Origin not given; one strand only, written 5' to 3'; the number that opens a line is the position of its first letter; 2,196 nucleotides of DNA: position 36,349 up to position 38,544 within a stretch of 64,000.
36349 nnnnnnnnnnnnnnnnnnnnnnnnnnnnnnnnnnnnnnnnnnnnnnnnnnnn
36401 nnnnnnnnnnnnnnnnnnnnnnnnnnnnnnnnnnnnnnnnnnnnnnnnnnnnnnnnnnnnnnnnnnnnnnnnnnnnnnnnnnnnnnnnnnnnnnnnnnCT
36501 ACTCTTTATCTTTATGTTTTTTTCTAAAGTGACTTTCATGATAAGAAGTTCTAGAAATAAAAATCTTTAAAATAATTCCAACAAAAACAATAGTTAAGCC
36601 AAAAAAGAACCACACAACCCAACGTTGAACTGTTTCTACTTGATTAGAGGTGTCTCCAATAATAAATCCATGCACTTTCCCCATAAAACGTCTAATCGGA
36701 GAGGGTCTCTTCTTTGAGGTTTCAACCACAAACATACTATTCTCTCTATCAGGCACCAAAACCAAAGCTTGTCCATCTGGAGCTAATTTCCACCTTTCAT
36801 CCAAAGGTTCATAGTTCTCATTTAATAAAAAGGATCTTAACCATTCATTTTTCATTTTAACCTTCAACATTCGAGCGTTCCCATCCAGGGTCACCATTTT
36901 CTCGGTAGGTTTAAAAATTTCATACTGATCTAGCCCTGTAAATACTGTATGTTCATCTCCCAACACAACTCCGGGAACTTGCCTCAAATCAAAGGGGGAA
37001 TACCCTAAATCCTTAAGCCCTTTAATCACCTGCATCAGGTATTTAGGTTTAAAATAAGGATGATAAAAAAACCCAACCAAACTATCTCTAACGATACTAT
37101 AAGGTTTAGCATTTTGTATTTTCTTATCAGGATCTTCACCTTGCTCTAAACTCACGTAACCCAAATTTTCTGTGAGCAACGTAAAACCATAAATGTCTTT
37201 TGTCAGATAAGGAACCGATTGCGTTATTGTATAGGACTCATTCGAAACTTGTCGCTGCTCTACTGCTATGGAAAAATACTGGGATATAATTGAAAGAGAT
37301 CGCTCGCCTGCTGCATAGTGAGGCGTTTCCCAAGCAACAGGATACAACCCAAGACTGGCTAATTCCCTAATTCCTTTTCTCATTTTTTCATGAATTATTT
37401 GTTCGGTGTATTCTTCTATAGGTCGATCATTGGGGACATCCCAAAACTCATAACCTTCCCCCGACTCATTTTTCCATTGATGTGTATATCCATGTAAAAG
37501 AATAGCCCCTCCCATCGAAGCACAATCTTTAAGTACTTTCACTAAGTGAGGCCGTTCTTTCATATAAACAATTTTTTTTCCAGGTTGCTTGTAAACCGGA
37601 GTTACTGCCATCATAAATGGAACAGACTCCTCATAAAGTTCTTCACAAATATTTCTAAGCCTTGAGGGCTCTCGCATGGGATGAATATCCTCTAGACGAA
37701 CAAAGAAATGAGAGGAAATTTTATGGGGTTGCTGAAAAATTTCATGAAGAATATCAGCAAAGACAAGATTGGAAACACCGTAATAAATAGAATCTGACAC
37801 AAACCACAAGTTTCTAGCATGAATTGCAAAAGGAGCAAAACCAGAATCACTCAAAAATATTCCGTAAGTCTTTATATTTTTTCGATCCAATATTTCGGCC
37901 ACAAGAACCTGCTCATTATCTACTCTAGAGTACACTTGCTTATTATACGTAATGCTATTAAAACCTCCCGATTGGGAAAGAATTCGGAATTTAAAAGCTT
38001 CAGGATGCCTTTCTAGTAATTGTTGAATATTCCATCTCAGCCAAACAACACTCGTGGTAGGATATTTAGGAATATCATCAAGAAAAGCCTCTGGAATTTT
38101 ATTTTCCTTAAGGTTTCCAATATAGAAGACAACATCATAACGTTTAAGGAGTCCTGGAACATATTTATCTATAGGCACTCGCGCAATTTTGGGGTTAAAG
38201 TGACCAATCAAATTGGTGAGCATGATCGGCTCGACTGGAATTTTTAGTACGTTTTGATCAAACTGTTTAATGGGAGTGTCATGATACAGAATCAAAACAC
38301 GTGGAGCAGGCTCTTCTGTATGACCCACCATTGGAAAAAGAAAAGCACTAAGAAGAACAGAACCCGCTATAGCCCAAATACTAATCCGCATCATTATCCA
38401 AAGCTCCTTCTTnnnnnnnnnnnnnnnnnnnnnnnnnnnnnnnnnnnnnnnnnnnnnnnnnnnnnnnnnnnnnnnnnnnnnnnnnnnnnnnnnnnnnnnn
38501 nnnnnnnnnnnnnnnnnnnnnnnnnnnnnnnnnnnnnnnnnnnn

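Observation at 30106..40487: Exopolysaccharide synthase locus with a degenerate-GGDEF I-site receptor (PelD-like) and mixed Bcs/Pga features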

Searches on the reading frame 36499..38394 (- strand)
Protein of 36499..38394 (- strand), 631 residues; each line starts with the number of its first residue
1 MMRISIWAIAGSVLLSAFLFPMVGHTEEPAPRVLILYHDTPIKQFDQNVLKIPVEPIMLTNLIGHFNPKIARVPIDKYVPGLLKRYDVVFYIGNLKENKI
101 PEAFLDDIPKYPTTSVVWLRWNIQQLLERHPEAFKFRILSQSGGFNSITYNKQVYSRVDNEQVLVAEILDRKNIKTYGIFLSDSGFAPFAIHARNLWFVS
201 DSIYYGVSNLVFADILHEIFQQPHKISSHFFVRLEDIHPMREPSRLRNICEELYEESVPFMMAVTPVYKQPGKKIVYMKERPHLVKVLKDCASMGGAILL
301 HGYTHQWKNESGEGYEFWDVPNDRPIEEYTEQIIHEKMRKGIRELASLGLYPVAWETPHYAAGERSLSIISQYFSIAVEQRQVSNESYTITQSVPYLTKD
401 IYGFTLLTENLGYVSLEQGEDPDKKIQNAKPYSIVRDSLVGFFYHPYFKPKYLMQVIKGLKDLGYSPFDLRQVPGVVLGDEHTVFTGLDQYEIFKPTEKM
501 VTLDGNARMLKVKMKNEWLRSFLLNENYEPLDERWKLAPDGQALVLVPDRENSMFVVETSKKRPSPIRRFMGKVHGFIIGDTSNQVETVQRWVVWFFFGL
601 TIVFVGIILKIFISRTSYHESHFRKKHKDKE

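Call 4: search_protein_families(library=pfam, proteins=[window:36499-38394:-], max_evalue=0.01)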
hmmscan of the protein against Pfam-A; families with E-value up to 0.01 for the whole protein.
window:36499-38394:- (631 aa): 1 family
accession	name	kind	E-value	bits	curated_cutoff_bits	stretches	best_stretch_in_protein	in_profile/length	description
PF10096.14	DUF2334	-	2.3e-48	164.9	26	1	230-459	2-202/203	Uncharacterized protein conserved in bacteria (DUF2334)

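Call 5: search_protein_families(library=ncbifam, proteins=[window:36499-38394:-], max_evalue=0.01)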
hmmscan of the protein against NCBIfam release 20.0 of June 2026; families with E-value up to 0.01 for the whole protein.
window:36499-38394:- (631 aa): 0 families

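Call 25: find_related_loci(query=A2, collection=genome_contigs, flank=10000)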
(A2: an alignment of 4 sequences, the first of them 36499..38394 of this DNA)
Query A2 (631 aa) in genome_contigs; peptide patterns used: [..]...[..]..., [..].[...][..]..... (x = any residue, [..] = any of these).
252 stretches matched a pattern; 205 encode a relative of the query (tblastn E <= 1e-3); the best 80 are kept; 80 distinct loci.
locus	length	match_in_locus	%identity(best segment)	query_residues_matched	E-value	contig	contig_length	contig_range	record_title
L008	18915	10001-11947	48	10-626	0e+0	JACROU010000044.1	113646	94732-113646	MAG: Candidatus Omnitrophota bacterium isolate NC_groundwater_1969_Pr3_S-0.2um_47_3 scaffold_297216, whole genome shotgu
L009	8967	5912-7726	46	30-630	0e+0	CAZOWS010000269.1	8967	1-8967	MAG TPA_asm: uncultured Actinomycetota bacterium isolate binchicken_co203_618 genome assembly, contig: k141_4416958, who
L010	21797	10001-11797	43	32-626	1e-174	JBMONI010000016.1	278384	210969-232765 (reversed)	MAG: Candidatus Omnitrophota bacterium isolate Betzabe_MAG072 MAG072_16, whole genome shotgun sequence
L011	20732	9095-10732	33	59-601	3e-103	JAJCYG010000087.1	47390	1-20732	MAG: Actinomycetes bacterium isolate OFTM219 OFTM219_86, whole genome shotgun sequence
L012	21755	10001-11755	30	13-611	5e-82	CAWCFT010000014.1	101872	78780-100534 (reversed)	MAG: Endomicrobiales bacterium isolate MFD01231.bin.3.74 genome assembly, contig: contig_42713, whole genome shotgun seq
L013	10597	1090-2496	35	32-491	4e-77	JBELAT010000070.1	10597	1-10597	MAG: Endomicrobiales bacterium isolate SPRUCE 9 SPRUCE_9_70, whole genome shotgun sequence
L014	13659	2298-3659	33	13-472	5e-71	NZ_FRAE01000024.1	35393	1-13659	Tepidibacter formicigenes DSM 15518, whole genome shotgun sequence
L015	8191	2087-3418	34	24-471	8e-70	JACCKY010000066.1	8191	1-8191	MAG: Candidatus Petromonas tenebris isolate A2 scaffold_382, whole genome shotgun sequence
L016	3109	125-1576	30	3-463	2e-64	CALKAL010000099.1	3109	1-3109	MAG TPA_asm: uncultured Bacillaceae bacterium isolate SRR6713626_bin.83_CONCOCT_v1.1_MAG genome assembly, contig: ERZ794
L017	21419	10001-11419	30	3-486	8e-63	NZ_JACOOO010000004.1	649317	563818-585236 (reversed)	Clostridium hominis strain NSJ-6 CP1_SP_D3_30_ctg001, whole genome shotgun sequence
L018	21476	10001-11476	30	2-461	1e-62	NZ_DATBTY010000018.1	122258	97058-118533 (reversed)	MAG: Cerasibacillus sp. isolate SMAG_U7469 k141_189643, whole genome shotgun sequence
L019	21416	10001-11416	30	1-481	2e-62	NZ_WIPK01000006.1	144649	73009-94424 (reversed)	Paraclostridium dentum strain SKVG24 NODE_6_length_144649_cov_53-808988, whole genome shotgun sequence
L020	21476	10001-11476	29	1-502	8e-62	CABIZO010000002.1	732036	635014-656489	Peptostreptococcaceae bacterium isolate MGYG-HGUT-00102 genome assembly, contig: .20298_2_47.2, whole genome shotgun seq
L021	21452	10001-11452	30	6-490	1e-61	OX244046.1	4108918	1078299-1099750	Clostridioides difficile genome assembly, chromosome: 1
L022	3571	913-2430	29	3-486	1e-61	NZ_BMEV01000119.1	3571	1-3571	Compostibacillus humi strain CGMCC 1.12360 sequence119, whole genome shotgun sequence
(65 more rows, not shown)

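Call 36: search_solved_structures(query=window:36499-38394:-, max_evalue=1)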
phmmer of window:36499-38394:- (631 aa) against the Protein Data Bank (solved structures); distinct sequences matched with E-value up to 1: 0.

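Call 38: find_homologous_proteins(query=window:36499-38394:-, max_evalue=1e-20)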
Query window:36499-38394:- (631 aa): 252 proteins with E <= 1e-20 among 8000 candidates; the best 120 are listed.
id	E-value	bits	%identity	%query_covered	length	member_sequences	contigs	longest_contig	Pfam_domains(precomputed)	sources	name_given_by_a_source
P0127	0.0e+0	1461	100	100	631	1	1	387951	PF10096.15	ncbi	-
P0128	4.1e-248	843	55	95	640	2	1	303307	PF10096.15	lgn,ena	-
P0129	1.7e-208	712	50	95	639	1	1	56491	PF10096.15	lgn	-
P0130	1.6e-207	709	48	98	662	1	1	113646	PF10096.15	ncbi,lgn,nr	ncbi:MAG: polysaccharide deacetylase family protein [Candidatus Omnitrophica bacterium]|nr:polysacch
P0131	1.8e-192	659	46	95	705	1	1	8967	PF10096.15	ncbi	-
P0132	2.0e-189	649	46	98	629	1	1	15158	PF10096.15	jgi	jgi:uncharacterized protein YdaL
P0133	1.1e-183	630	48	86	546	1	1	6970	PF10096.15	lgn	-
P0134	1.9e-170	587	43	94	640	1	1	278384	PF10096.15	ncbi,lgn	ncbi:MAG: DUF2334 domain-containing protein [Candidatus Omnitrophota bacterium]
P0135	1.0e-114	402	35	93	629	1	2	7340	PF10096.15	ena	-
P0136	2.7e-114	401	35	85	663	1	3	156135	PF10096.15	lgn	-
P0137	8.6e-113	396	33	92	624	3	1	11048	PF10096.15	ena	-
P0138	8.3e-111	390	34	86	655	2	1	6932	PF10096.15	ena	-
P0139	8.6e-105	370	33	86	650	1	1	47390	PF10096.15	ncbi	-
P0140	2.1e-104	368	44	58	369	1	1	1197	PF10096.15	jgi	jgi:hypothetical protein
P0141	2.4e-70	256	29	97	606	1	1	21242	PF10096.15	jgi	jgi:hypothetical protein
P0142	5.8e-70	255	36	65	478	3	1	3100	PF10096.15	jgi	jgi:uncharacterized protein YdaL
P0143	4.8e-68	248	28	97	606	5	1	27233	PF10096.15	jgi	jgi:hypothetical protein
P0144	1.5e-67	247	32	72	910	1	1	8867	PF10096.15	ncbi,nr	ncbi:MAG: DUF2334 domain-containing protein, partial [Planctomycetes bacterium]|nr:DUF2334 domain-co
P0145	6.6e-67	245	30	69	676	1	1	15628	PF10096.15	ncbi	-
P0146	7.7e-64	234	30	72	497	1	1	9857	PF10096.15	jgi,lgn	jgi:uncharacterized protein YdaL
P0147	2.1e-63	233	31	68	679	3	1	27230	PF10096.15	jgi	-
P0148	4.9e-63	232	35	52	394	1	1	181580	PF10096.15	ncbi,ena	-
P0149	8.3e-61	224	31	71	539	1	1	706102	PF10096.15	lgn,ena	-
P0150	1.5e-59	220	32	65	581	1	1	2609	PF10096.15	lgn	-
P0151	2.7e-59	219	33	65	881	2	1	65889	PF13632.13,PF10096.15,PF13641.13,PF00535.33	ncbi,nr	ncbi:MAG: DUF2334 domain-containing protein [Gaiellales bacterium]|nr:MAG: DUF2334 domain-containing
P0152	1.2e-58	217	30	77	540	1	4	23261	PF10096.15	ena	-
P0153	1.4e-58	217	32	65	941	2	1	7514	PF13632.13,PF10096.15,PF13506.14,PF13641.13,PF00535.33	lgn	-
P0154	2.2e-58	216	29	75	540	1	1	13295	PF10096.15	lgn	-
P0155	7.0e-58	215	30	76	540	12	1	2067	PF10096.15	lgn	-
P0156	8.0e-58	214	31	75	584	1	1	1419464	PF10096.15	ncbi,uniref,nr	ncbi:polysaccharide deacetylase family protein [Virgibacillus ndiopensis]|uniref:polysaccharide deac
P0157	9.9e-58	214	33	69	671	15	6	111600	PF10096.15,PF07679.23,PF13927.13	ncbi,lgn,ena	-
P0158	3.1e-57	213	30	72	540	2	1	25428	PF10096.15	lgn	-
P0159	4.0e-57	212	31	76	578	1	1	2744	PF10096.15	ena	-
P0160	5.0e-57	212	30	75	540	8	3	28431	PF10096.15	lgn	-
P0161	6.2e-57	212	31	68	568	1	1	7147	PF10096.15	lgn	-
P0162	6.3e-57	212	30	72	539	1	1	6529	PF10096.15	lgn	-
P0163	6.4e-57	212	30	76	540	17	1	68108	PF10096.15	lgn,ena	-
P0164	8.1e-57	211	31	74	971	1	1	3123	PF13632.13,PF10096.15,PF13506.14,PF13641.13,PF00535.33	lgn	-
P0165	1.2e-56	211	29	77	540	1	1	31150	PF10096.15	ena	-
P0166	1.7e-56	210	29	76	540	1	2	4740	PF10096.15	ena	-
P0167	1.7e-56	210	29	76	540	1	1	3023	PF10096.15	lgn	-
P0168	1.7e-56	210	29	77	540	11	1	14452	PF10096.15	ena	-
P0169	2.2e-56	210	32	62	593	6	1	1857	PF10096.15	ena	-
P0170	2.7e-56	209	33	66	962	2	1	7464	PF13632.13,PF10096.15,PF13506.14,PF13641.13,PF00535.33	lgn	-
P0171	2.9e-56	209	30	73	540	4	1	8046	PF10096.15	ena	-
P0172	3.1e-56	209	31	70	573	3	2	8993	PF10096.15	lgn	-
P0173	3.2e-56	209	31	71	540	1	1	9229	PF10096.15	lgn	-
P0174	5.0e-56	209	31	65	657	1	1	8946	PF10096.15,PF13927.13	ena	-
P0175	5.1e-56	209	32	71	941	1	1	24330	PF13632.13,PF10096.15,PF13506.14,PF13641.13,PF00535.33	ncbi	-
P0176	7.8e-56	208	31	67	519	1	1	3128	PF10096.15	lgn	-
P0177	9.1e-56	208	32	71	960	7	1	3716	PF13632.13,PF10096.15,PF13506.14,PF13641.13,PF00535.33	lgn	-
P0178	2.3e-55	206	29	75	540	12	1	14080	PF10096.15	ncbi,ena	-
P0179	2.4e-55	206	30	75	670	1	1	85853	PF10096.15,PF07679.23,PF13927.13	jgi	jgi:uncharacterized protein YdaL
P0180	4.0e-55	206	30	67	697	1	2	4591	PF10096.15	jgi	jgi:uncharacterized protein YdaL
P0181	1.2e-54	204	29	72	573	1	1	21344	PF10096.15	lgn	-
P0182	1.7e-54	204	29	78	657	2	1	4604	PF10096.15,PF07679.23,PF13927.13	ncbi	-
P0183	1.7e-54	203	29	72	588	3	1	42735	PF10096.15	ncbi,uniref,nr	ncbi:hypothetical protein JCM21714_3742 [Gracilibacillus boraciitolerans JCM 21714]|uniref:DUF2334 d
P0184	2.3e-54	203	32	65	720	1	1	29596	PF10096.15,PF07679.23,PF13927.13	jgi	jgi:uncharacterized protein YdaL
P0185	4.3e-54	202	30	71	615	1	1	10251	PF10096.15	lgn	-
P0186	5.1e-54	202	29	78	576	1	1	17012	PF10096.15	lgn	-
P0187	5.3e-54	202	29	72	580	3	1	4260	PF10096.15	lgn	-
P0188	6.0e-54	202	32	69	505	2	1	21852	PF10096.15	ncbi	-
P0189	1.6e-53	200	29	74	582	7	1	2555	PF10096.15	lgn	-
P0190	5.1e-53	199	29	76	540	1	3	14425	PF10096.15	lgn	-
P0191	5.8e-53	198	31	75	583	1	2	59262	PF10096.15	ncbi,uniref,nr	ncbi:hypothetical protein GCM10011351_27460 [Paraliobacillus quinghaiensis]|uniref:DUF2334 domain-co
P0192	7.6e-53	198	27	76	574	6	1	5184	PF10096.15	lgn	-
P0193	1.6e-52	197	31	69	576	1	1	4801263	PF10096.15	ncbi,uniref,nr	ncbi:polysaccharide deacetylase family protein [Gracilibacillus salinarum]|uniref:Polysaccharide dea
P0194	2.1e-52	197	31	72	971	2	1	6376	PF14871.13,PF10096.15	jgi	jgi:hypothetical protein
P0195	2.3e-52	196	31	66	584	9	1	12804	PF10096.15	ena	-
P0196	2.3e-52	196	32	71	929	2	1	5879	PF13632.13,PF10096.15,PF13506.14,PF13641.13,PF00535.33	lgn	-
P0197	3.3e-52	196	30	65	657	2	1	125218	PF10096.15,PF07679.23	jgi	-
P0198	3.4e-52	196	29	77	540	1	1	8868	PF10096.15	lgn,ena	-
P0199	4.2e-52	196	29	66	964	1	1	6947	PF13632.13,PF10096.15,PF13641.13,PF00535.33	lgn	-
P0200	5.0e-52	195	33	66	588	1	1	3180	PF10096.15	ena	-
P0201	5.3e-52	195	30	73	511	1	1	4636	PF10096.15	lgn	-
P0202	6.2e-52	195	32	65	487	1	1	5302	PF10096.15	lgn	-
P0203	7.0e-52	195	29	66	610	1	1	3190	PF10096.15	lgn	-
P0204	8.2e-52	195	31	71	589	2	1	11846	PF10096.15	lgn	-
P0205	2.7e-51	193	29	73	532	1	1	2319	PF10096.15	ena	-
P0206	3.6e-51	193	30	65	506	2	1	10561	PF10096.15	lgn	-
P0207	4.2e-51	192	29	71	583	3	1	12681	PF10096.15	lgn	-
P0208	1.3e-50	191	29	72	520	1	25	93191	PF10096.15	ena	-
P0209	1.7e-50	190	31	63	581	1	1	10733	PF10096.15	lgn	-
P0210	1.7e-50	190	30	71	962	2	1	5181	PF13632.13,PF10096.15,PF13506.14,PF13641.13,PF00535.33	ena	-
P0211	2.8e-50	190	30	69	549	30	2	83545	PF10096.15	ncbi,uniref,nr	ncbi:polysaccharide deacetylase family protein [Bacillus paramycoides]|uniref:polysaccharide deacety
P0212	5.7e-50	189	29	70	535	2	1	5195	PF10096.15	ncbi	-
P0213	5.9e-50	189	31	70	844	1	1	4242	PF10096.15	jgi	jgi:hypothetical protein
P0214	7.8e-50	188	33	53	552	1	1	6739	PF10096.15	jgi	jgi:uncharacterized protein YdaL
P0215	1.0e-49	188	28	72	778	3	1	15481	PF13632.13,PF10096.15,PF13641.13,PF00535.33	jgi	jgi:uncharacterized protein YdaL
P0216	4.0e-49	186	29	75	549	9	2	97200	PF10096.15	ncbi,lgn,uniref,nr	ncbi:DUF2334 domain-containing protein [Bacillus mycoides]|uniref:DUF2334 domain-containing protein 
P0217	4.8e-49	186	29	75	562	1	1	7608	PF10096.15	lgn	-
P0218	6.6e-49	185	30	68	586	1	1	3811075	PF10096.15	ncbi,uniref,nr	ncbi:polysaccharide deacetylase family protein [Pontibacillus sp. ALD_SL1]|uniref:polysaccharide dea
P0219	9.2e-49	185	29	75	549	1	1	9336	PF10096.15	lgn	-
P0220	1.0e-48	184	35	43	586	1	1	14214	PF10096.15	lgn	-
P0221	1.2e-48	184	29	81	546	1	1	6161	PF10096.15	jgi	jgi:uncharacterized protein YdaL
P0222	1.4e-48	184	29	74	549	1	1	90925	PF10096.15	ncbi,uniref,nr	ncbi:polysaccharide deacetylase family protein [Bacillus nitratireducens]|uniref:polysaccharide deac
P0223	1.6e-48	184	29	65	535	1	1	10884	PF10096.15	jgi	-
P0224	2.5e-48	183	29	65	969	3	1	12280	PF10096.15,PF00395.26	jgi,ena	-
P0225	2.6e-48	183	36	41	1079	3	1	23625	PF10096.15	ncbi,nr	ncbi:MAG TPA: DUF2334 domain-containing protein, partial [bacterium]|nr:DUF2334 domain-containing pr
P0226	2.7e-48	183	28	76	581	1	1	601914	PF10096.15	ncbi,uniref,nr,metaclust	ncbi:polysaccharide deacetylase family protein [Paenibacillus senegalensis]|uniref:polysaccharide de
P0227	4.6e-48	182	29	75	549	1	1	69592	PF10096.15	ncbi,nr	ncbi:hypothetical protein CN327_20505 [Bacillus cereus]|nr:hypothetical protein CN327_20505 [Bacillu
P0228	4.8e-48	182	29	69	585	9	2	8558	PF10096.15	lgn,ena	-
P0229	4.9e-48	182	30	65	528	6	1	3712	PF10096.15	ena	-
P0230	5.2e-48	182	27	70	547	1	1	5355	PF10096.15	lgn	-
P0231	5.5e-48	182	31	65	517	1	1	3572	PF10096.15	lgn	-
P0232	5.8e-48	182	29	73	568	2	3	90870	PF10096.15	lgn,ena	-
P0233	1.2e-47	181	29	75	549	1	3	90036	PF10096.15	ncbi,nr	ncbi:hypothetical protein CN505_11075 [Bacillus cereus]|nr:hypothetical protein CN509_11390 [Bacillu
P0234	1.2e-47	181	29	75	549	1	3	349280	PF10096.15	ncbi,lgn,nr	ncbi:DUF2334 domain-containing protein [Bacillus cereus]|nr:hypothetical protein IKQ_05601 [Bacillus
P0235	1.3e-47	181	30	73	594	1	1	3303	PF10096.15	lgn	-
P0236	1.3e-47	181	29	75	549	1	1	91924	PF10096.15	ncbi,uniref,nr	ncbi:polysaccharide deacetylase family protein [Bacillus nitratireducens]|uniref:polysaccharide deac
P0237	1.3e-47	181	30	68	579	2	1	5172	PF10096.15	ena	-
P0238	1.7e-47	180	29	73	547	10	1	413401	PF10096.15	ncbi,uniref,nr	ncbi:DUF2334 domain-containing protein [Paraburkholderia diazotrophica]|uniref:Uncharacterized prote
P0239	2.0e-47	180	29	75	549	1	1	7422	PF10096.15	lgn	-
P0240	2.0e-47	180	29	74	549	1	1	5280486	PF10096.15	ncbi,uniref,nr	ncbi:DUF2334 domain-containing protein [Bacillus sp. NP247]|uniref:DUF2334 domain-containing protein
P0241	2.6e-47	180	28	75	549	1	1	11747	PF10096.15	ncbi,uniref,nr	ncbi:polysaccharide deacetylase family protein [Bacillus cereus]|uniref:DUF2334 domain-containing pr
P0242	2.9e-47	180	30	69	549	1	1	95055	PF10096.15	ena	-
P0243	3.1e-47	180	30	69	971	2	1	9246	PF10096.15,PF00395.26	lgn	-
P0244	3.5e-47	179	31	65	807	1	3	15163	PF10096.15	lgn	-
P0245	3.5e-47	179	29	65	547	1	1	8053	PF10096.15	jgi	jgi:uncharacterized protein YdaL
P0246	3.8e-47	179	28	66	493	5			PF10096.15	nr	nr:polysaccharide deacetylase family protein [Fundidesulfovibrio soli]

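Call 51: predict_structure(alignment_id=A4)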
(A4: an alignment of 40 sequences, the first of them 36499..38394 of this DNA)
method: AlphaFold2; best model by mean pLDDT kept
length: 631 residues; sequences in the alignment: 40
mean_pLDDT: 90.8   pTM: 0.87
mean pLDDT of the five models: 90.8, 88.0, 88.1, 87.6, 87.1
residues with pLDDT >= 90: 470; 70-90: 117; 50-70: 40; < 50: 4
segments of 3 or more residues with pLDDT < 50: 21-23
pLDDT, mean of each block of 10 residues (from residue 1): 76 79 63 96 78 94 96 97 98 94 98 97 97 94 86 87 91 96 92 97 92 97 92 96 96 98 94 89 97 98 85 82 92 96 97 95 93 96 93 95 95 94 97 96 94 98 98 94 92 55 71 93 94 94 90 93 88 86 88 93 96 85 64 52
secondary structure, 60 per line:
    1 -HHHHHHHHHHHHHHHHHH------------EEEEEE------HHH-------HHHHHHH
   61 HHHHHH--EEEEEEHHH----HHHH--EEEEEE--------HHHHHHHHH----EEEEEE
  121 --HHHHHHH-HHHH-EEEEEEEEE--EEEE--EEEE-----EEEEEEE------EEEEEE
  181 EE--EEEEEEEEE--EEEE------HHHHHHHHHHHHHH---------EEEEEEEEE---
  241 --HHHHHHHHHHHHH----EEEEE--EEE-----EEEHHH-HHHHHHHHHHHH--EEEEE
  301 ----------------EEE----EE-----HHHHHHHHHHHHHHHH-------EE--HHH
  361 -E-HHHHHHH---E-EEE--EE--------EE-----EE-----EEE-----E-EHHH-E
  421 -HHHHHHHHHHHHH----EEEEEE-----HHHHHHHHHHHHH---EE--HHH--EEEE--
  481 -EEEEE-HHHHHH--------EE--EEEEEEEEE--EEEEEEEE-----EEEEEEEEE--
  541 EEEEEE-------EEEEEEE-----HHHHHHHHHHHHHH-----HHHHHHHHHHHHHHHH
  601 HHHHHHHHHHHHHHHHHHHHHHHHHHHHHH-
elements in order: H2-19 E32-37 H54-66 E69-74 H82-85 E88-93 H102-110 E115-120 H123-129 H131-134 E136-144 E147-150 E153-156 E162-168 E175-182 E185-193 E196-199 H206-219 E229-237 H243-255 E260-264 E267-269 E275-277 H282-293 E296-300 E317-319 H331-346 H364-370 E376-378 E405-407 H422-434 E439-444 H450-462 E475-478 E482-486 H488-493 E506-514 E517-524 E530-538 E541-546 E554-560 H566-579 H585-630
